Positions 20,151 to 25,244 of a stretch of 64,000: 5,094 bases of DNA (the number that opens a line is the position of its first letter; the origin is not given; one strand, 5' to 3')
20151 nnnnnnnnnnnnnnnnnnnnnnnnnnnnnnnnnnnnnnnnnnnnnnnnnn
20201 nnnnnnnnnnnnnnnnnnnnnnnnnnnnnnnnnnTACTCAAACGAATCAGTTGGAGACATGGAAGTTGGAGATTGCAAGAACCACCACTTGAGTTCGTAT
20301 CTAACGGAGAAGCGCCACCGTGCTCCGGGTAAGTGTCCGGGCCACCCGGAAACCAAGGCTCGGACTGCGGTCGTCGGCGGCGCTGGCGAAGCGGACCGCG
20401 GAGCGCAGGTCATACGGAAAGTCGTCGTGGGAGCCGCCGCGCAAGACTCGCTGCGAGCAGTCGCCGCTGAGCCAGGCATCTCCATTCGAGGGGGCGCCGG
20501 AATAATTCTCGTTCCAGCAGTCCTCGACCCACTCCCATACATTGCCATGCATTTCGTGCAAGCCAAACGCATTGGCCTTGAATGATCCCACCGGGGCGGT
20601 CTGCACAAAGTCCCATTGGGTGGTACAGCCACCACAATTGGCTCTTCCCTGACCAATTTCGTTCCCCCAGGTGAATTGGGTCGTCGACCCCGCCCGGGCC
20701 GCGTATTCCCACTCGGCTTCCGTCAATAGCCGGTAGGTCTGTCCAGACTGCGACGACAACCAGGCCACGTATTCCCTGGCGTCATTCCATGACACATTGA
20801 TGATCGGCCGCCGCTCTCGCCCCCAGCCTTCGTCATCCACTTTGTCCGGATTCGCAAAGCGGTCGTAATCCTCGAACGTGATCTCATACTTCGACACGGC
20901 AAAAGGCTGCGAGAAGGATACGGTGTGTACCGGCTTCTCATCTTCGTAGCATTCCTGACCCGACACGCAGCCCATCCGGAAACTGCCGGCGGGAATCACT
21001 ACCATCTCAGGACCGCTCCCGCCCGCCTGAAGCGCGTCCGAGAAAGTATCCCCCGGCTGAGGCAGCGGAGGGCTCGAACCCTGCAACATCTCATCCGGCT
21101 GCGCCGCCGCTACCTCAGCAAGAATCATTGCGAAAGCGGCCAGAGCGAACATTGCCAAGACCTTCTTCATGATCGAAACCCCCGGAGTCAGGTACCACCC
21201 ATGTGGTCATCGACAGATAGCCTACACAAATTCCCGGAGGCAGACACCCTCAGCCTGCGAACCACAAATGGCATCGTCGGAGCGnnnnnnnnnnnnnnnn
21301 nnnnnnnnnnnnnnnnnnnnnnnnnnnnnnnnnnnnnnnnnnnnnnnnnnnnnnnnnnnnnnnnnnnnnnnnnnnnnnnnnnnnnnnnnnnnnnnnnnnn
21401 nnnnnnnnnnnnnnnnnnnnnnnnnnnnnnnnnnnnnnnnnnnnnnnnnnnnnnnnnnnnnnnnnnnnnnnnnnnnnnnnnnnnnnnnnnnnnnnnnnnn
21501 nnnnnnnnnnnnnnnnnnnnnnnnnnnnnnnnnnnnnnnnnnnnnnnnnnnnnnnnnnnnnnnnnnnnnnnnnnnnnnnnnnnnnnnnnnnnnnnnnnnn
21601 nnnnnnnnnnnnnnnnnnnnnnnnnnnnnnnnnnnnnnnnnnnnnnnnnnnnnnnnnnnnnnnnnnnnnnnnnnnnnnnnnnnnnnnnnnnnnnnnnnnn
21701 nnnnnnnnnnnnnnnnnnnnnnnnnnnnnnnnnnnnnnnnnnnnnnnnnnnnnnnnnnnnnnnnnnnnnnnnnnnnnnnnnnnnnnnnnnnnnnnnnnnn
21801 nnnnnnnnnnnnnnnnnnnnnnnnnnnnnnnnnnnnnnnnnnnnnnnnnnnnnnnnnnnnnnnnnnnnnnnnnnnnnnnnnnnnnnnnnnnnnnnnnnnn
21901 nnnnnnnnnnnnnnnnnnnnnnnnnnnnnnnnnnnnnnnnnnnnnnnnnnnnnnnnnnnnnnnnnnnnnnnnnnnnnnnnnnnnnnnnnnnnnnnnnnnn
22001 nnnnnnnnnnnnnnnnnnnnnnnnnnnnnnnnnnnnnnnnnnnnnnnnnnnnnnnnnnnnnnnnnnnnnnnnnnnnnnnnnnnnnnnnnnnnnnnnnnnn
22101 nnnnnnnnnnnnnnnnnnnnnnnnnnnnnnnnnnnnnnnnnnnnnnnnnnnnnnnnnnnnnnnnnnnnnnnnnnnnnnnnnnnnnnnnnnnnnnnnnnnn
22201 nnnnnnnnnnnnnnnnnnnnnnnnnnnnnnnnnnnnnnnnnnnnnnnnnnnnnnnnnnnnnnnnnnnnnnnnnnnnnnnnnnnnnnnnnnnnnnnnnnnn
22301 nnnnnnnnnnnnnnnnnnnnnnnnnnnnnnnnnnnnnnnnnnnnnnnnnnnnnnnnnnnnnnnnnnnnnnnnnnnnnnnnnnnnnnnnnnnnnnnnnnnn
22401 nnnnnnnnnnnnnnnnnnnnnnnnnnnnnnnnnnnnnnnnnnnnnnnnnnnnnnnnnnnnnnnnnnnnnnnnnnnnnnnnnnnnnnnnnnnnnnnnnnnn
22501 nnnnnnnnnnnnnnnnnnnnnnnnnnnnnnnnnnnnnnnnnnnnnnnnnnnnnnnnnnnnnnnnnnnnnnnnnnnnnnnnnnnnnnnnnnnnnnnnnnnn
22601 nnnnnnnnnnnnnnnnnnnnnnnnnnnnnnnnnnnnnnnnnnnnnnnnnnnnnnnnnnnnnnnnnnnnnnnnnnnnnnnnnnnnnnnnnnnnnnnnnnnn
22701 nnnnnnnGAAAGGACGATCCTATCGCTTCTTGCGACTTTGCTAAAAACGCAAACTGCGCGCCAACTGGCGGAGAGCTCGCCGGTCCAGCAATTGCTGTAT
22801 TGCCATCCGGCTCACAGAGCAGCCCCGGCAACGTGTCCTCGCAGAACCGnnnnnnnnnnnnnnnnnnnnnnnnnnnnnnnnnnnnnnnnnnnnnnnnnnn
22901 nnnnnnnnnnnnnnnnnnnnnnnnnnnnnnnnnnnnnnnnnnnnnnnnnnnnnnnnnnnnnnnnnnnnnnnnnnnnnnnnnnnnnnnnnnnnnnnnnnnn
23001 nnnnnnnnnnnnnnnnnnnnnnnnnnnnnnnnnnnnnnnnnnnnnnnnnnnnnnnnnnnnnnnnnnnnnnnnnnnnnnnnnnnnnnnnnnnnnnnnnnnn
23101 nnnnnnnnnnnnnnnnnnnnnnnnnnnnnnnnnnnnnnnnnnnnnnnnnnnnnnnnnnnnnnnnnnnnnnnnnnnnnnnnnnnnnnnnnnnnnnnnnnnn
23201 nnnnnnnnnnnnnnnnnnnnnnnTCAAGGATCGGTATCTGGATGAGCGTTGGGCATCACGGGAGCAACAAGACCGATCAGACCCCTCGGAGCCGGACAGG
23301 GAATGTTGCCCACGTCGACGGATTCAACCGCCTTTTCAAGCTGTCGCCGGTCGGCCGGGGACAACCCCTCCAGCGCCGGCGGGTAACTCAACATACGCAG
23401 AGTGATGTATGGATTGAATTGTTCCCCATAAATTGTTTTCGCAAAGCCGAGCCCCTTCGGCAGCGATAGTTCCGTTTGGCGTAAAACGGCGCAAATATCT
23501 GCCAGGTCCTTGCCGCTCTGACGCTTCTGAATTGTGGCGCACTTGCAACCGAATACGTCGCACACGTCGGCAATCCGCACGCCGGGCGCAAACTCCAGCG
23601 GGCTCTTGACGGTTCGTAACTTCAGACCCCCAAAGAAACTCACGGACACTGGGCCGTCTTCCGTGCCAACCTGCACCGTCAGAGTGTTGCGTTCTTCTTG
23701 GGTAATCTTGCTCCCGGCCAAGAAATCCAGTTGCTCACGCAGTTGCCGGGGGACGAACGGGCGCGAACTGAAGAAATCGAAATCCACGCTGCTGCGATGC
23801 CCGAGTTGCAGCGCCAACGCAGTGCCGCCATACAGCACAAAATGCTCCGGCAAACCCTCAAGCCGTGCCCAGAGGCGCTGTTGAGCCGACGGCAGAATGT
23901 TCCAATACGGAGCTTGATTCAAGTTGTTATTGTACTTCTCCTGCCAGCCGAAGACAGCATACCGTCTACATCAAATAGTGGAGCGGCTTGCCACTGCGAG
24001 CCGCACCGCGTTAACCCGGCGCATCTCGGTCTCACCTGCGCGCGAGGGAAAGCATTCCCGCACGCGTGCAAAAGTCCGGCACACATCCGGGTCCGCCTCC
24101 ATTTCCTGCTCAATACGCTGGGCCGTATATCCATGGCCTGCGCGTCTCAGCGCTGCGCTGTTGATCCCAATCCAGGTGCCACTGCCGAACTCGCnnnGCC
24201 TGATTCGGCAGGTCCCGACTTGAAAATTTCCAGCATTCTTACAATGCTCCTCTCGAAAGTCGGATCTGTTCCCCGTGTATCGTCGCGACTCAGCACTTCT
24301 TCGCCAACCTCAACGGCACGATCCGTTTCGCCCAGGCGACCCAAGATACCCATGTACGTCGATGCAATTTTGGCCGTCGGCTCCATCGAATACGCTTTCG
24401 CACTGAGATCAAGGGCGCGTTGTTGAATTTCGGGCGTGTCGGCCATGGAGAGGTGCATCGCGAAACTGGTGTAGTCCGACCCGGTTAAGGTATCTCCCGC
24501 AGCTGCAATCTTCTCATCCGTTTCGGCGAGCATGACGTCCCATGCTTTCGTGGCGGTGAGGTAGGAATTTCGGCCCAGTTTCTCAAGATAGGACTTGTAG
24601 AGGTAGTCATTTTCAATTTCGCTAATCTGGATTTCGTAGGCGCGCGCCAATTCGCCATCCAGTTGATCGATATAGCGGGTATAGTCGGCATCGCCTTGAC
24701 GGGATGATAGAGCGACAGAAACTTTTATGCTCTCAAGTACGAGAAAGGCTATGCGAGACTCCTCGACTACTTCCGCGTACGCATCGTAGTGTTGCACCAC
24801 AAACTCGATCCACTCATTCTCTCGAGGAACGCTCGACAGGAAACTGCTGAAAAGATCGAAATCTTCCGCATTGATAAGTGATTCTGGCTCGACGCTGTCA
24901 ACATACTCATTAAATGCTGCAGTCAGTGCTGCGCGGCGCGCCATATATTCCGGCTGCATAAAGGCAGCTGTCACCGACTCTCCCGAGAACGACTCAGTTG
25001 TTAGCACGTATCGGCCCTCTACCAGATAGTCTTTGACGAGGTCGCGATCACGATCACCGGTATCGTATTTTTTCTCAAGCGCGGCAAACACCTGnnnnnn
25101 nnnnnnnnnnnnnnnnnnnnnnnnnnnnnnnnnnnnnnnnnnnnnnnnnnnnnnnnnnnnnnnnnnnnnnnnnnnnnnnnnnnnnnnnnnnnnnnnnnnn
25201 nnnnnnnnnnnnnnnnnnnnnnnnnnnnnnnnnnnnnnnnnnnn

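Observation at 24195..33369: TCS, TonB receptor and three tandem thioredoxin lipoproteins in one cassette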

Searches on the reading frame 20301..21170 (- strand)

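Call 50: search_protein_families(library=pfam, proteins=[window:20301-21170:-], max_evalue=0.001)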
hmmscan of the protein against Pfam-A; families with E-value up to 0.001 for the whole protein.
window:20301-21170:- (289 aa): 1 family
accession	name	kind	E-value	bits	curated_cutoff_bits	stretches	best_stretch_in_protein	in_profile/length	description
PF03781.23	FGE-sulfatase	-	2.5e-58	198.2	23.3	1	53-278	2-255/255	Sulfatase-modifying factor enzyme 1-like domain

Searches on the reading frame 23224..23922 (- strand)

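Call 50: search_protein_families(library=pfam, proteins=[window:23224-23922:-], max_evalue=0.001)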
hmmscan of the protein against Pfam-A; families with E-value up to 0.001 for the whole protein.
window:23224-23922:- (232 aa): 1 family
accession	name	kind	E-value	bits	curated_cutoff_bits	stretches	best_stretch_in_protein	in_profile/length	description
PF08843.17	AbiEii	-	1.6e-15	58.1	22.5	1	17-155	2-176/238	Nucleotidyl transferase AbiEii toxin, Type IV TA system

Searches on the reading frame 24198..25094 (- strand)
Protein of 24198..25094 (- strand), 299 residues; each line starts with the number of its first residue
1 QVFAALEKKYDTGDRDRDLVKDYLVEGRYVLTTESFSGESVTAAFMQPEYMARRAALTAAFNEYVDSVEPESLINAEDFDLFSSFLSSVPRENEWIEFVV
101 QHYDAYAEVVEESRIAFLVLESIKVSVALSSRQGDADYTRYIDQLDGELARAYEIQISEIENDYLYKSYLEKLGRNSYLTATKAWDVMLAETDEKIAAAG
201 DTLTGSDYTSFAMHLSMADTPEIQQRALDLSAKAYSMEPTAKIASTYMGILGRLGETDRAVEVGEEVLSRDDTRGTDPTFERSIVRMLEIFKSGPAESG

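Call 54: search_protein_representatives(alignment_id=A4)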
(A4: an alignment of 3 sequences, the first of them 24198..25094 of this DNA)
Query: 3 sequences, 297 profile positions. Proteins with E-value up to 0.001 (for the whole library): 145; up to 1e-10: 71; up to 1e-30: 15. The best 145 are listed.
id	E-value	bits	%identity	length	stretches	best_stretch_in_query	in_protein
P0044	6.5e-139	478.6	-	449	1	1-297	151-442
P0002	3.4e-125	433.5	-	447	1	1-293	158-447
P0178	2.8e-69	249.9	-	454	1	1-291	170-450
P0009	2.1e-65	237.3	-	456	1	3-280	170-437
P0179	4.9e-49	183.5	-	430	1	2-293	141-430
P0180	1.5e-38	149.1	-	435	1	2-293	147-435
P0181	3.6e-36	141.3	-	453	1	3-271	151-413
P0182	3.0e-35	138.2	-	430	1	3-277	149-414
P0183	3.7e-34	134.7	-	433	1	4-270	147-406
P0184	2.8e-33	131.8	-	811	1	4-285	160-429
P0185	4.2e-33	131.2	-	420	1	3-269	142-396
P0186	5.3e-33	130.9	-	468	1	2-291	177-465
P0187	5.6e-32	127.5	-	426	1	2-266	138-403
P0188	8.3e-32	126.9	-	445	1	3-287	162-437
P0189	1.5e-31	126.1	-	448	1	3-269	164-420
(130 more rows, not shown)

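Call 68: predict_structure(alignment_id=A5)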
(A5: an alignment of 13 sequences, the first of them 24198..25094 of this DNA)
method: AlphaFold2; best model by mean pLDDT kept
length: 299 residues; sequences in the alignment: 13
mean_pLDDT: 90.9   pTM: 0.81
mean pLDDT of the five models: 90.9, 90.8, 87.8, 87.4, 86.7
residues with pLDDT >= 90: 243; 70-90: 33; 50-70: 19; < 50: 4
segments of 3 or more residues with pLDDT < 50: 297-299
pLDDT, mean of each block of 10 residues (from residue 1): 94 93 93 64 72 92 94 97 93 96 98 97 97 95 97 95 92 94 94 95 94 93 96 95 95 94 93 68 91 62
secondary structure, 60 per line:
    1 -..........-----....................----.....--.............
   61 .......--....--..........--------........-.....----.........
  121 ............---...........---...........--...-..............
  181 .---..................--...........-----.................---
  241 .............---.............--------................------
elements in order: H2-11 H17-36 H41-45 H48-67 H70-73 H76-85 H94-101 H103-107 H112-132 H136-146 H150-160 H167-181 H185-202 H205-215 H221-237 H241-253 H257-269 H278-293

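Call 71: fold_search(model_id=the predicted structure, library=pdb)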
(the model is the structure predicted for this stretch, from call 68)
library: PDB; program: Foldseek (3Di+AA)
matches with E <= 10: 1015; with E <= 0.001: 0
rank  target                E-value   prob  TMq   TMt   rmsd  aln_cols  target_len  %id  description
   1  8chy                  1.0e-02  1.00  0.29  0.32  16.5       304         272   13  Crystal structure of an 8-repeat consensus TPR superhelix with Zinc. (released 2024-02-21)
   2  6hc2_S                2.8e-02  0.99  0.35  0.30  16.1       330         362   12  Crystal structure of NuMA/LGN hetero-hexamers (released 2019-05-29)
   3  9n74_OA               2.9e-02  0.99  0.31  0.32  11.4       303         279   11  SSU processome maturation and disassembly, State H (released 2025-10-29)
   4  6af0_A                3.0e-02  0.95  0.25  0.11  18.0       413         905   12  Structure of Ctr9, Paf1 and Cdc73 ternary complex from Myceliophthora thermophila (released 2018-09-19)
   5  3msv_B                3.2e-02  0.97  0.32  0.28  17.2       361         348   10  The hypoxic regulator of sterol synthesis Nro1 is a nuclear import adaptor (released 2011-04-20)
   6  5h7c_C                3.9e-02  0.90  0.23  0.19  21.3       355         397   13  Crystal structure of a repeat protein with two Protein A-DHR14 repeat modules (released 2017-06-28)
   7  2gw1_A                4.2e-02  0.99  0.33  0.24  12.6       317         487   13  Crystal Structure of the Yeast Tom70 (released 2006-06-27)
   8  1w3b_B                4.2e-02  0.98  0.30  0.26  15.0       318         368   13  The superhelical TPR domain of O-linked GlcNAc transferase reveals structural similarities to importin alpha. (released 2004-09-09)
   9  7yeh_A                4.6e-02  0.96  0.30  0.10  20.2       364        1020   13  Cryo-EM structure of human OGT-OGA complex (released 2023-07-12)
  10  9fmd_J                4.6e-02  0.82  0.21  0.13  21.2       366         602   11  Integrative model of the human post-catalytic spliceosome (P-complex) (released 2024-07-10)
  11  2pl2_A                5.0e-02  0.99  0.25  0.37  11.7       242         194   11  Crystal structure of TTC0263: a thermophilic TPR protein in Thermus thermophilus HB27 (released 2008-03-04)
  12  5aio                  5.2e-02  0.90  0.28  0.22  15.8       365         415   12  Crystal structure of t131 N-terminal TPR array (released 2015-06-24)
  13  5a7d_G                5.5e-02  0.99  0.36  0.32  11.6       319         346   12  Tetrameric assembly of LGN with Inscuteable (released 2016-08-03)
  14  7dhg_C                5.7e-02  0.99  0.33  0.24  12.7       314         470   12  Crystal structure of SARS-CoV-2 Orf9b complex with human TOM70 (released 2021-05-12)
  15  6hc2_A                5.7e-02  0.99  0.35  0.30  16.0       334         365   12  Crystal structure of NuMA/LGN hetero-hexamers (released 2019-05-29)
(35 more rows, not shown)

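Call 92: list_cluster_members(proteins=[P0178, P0179, P0180, P0181, P0182, P0183, P0185, P0187, P0188, P0189])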
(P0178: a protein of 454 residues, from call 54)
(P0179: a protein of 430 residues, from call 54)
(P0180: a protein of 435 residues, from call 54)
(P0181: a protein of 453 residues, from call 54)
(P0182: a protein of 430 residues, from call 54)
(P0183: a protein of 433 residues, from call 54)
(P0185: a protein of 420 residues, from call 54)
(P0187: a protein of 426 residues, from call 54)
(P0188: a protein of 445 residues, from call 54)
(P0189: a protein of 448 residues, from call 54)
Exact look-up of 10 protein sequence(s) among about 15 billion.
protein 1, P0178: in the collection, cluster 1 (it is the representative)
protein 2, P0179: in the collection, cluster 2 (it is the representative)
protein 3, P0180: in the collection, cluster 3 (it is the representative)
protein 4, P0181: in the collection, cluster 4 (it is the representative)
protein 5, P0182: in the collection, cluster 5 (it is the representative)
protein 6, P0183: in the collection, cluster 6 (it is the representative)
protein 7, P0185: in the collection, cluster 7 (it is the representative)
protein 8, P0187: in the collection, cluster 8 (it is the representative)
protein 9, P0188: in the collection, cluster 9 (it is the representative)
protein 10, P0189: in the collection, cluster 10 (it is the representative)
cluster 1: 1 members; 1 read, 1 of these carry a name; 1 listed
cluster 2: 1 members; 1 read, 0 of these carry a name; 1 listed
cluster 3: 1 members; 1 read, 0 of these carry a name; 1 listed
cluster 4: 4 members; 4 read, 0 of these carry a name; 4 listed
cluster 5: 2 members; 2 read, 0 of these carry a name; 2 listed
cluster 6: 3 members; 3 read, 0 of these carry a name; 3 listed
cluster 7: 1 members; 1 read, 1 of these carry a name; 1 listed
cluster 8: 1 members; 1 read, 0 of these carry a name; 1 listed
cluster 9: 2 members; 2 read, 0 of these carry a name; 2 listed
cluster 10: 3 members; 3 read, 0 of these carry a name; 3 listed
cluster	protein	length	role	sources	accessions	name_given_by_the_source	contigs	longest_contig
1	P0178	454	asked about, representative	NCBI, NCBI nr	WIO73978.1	thioredoxin family protein [Porticoccaceae bacterium LTM1]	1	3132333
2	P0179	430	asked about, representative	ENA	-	-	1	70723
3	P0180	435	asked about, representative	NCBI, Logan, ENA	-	-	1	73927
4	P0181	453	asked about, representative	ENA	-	-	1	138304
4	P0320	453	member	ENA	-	-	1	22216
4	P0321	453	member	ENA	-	-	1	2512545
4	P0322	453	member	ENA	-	-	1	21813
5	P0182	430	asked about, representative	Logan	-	-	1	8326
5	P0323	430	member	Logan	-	-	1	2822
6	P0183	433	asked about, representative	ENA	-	-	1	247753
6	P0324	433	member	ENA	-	-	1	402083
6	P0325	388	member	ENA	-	-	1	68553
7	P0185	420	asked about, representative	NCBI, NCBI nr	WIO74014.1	DUF255 domain-containing protein [Porticoccaceae bacterium LTM1]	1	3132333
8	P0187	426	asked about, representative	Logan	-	-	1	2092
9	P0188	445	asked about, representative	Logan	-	-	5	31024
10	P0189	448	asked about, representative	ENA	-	-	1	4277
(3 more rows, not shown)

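Call 93: find_encoding_contigs(protein=P0178, flank=10000, max_places=2)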
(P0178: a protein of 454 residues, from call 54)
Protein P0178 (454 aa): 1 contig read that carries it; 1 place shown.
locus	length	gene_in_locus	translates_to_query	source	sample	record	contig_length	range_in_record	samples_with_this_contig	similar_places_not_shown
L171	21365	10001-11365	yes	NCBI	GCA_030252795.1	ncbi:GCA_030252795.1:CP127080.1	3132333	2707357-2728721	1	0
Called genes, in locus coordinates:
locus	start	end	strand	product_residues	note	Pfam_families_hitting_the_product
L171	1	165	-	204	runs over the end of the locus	PF00677:Lum_binding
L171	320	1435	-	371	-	PF00383:dCMP_cyt_deam_1, PF14437:MafB19-deam, PF01872:RibD_C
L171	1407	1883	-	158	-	PF22811:Zn_ribbon_NrdR, PF03477:ATP-cone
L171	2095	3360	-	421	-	PF00464:SHMT, PF01212:Beta_elim_lyase (weak)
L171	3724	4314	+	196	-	PF04542:Sigma70_r2, PF08281:Sigma70_r4_2, PF04545:Sigma70_r4 (weak)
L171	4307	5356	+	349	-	PF04773:FecR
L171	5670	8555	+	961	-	PF07660:STN, PF07715:Plug, PF00593:TonB_dep_Rec_b-barrel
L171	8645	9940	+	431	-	PF00085:Thioredoxin, PF03190:Thioredox_DsbH, PF13899:Thioredoxin_7, PF13098:Thioredoxin_2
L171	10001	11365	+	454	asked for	PF00085:Thioredoxin, PF03190:Thioredox_DsbH, PF13899:Thioredoxin_7, PF13098:Thioredoxin_2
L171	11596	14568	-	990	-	PF07660:STN (faint), PF07715:Plug, PF00593:TonB_dep_Rec_b-barrel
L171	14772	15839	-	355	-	PF04773:FecR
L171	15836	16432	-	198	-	PF04542:Sigma70_r2, PF08281:Sigma70_r4_2, PF04545:Sigma70_r4 (weak)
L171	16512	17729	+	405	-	PF11376:DUF3179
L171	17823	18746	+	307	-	PF00126:HTH_1, PF03466:LysR_substrate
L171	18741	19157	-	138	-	-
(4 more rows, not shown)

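Call 94: find_encoding_contigs(protein=P0185, flank=9000, max_places=1)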
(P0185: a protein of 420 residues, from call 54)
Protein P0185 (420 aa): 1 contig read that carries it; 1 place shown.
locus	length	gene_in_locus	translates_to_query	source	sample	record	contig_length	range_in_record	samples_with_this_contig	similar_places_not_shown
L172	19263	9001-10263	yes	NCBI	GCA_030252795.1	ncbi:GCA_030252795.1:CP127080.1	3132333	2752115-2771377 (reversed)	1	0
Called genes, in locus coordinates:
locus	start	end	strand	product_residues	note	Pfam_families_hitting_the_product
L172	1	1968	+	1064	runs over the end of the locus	PF07660:STN, PF07715:Plug, PF00593:TonB_dep_Rec_b-barrel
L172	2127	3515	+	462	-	PF00578:AhpC-TSA, PF08534:Redoxin, PF00085:Thioredoxin (weak), PF13905:Thioredoxin_8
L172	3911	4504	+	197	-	PF04542:Sigma70_r2 (faint), PF08281:Sigma70_r4_2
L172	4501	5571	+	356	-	PF04773:FecR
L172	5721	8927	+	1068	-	PF07715:Plug, PF00593:TonB_dep_Rec_b-barrel, PF14905:OMP_b-brl_3 (faint)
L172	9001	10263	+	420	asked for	PF00085:Thioredoxin, PF03190:Thioredox_DsbH, PF13899:Thioredoxin_7, PF13098:Thioredoxin_2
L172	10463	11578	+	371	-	PF00578:AhpC-TSA, PF08534:Redoxin, PF00085:Thioredoxin, PF13905:Thioredoxin_8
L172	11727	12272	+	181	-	PF11412:DsbD_N (weak)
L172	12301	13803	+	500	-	-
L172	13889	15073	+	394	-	PF00578:AhpC-TSA, PF08534:Redoxin, PF00085:Thioredoxin, PF13098:Thioredoxin_2 (faint), PF13905:Thioredoxin_8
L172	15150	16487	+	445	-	PF00085:Thioredoxin, PF03190:Thioredox_DsbH, PF13098:Thioredoxin_2, PF13899:Thioredoxin_7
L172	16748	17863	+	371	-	PF00378:ECH_1, PF16113:ECH_2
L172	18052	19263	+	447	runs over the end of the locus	PF00578:AhpC-TSA, PF08534:Redoxin, PF00085:Thioredoxin (faint), PF13905:Thioredoxin_8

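Call 95: find_encoding_contigs(protein=P0179, flank=9000, max_places=1)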
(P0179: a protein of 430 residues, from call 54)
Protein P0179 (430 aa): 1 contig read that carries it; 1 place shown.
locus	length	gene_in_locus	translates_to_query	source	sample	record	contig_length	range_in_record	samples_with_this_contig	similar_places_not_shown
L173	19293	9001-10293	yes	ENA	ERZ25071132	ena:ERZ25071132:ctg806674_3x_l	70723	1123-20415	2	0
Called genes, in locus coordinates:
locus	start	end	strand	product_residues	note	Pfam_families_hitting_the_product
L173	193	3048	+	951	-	PF07715:Plug, PF14905:OMP_b-brl_3 (faint), PF00593:TonB_dep_Rec_b-barrel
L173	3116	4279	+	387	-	PF00578:AhpC-TSA, PF08534:Redoxin, PF00085:Thioredoxin, PF13905:Thioredoxin_8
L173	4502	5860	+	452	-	PF00085:Thioredoxin, PF03190:Thioredox_DsbH, PF13098:Thioredoxin_2, PF13899:Thioredoxin_7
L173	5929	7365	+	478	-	PF03190:Thioredox_DsbH, PF00085:Thioredoxin, PF13098:Thioredoxin_2, PF13899:Thioredoxin_7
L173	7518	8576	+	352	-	PF00515:TPR_1 (faint), PF07719:TPR_2 (faint), PF13181:TPR_8 (faint), PF13431:TPR_17, PF00756:Esterase (weak), PF02230:Abhydrolase_2, PF00561:Abhydrolase_1 (weak), PF03959:FSH1 (weak), +1 more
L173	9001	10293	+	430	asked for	PF00085:Thioredoxin, PF03190:Thioredox_DsbH, PF13899:Thioredoxin_7, PF13098:Thioredoxin_2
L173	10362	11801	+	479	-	PF03190:Thioredox_DsbH, PF00085:Thioredoxin, PF13098:Thioredoxin_2, PF13899:Thioredoxin_7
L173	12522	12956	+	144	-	PF01797:Y1_Tnp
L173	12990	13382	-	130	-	PF20260:PUA_4, PF04452:Methyltrans_RNA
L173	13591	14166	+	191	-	PF04542:Sigma70_r2, PF08281:Sigma70_r4_2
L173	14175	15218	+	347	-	PF04773:FecR, PF16344:FecR_C (weak)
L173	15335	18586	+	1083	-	PF07660:STN (faint), PF07715:Plug, PF00593:TonB_dep_Rec_b-barrel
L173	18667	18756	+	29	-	-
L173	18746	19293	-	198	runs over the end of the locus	PF02627:CMD (faint)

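Call 99: search_solved_structures(query=A4, max_evalue=10)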
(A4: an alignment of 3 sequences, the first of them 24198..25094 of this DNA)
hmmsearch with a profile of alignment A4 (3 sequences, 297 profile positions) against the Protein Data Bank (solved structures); distinct sequences matched with E-value up to 10: 5.
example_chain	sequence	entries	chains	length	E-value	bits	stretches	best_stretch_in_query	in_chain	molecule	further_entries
9k7u_A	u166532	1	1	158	0.035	16.5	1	238-277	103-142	Heter-Zn2-HEHE-22A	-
7ufi_1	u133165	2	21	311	0.38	13.1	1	29-88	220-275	VchTnsC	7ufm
7rzy_1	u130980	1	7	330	0.41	13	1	29-88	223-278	Tn6677 Vibrio cholerae transposon TnsC (VchTnsC)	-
1pjz_A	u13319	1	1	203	0.45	12.9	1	153-209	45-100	Thiopurine S-methyltransferase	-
5u89_A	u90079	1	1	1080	2.1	10.6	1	9-75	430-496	Amino acid adenylation domain protein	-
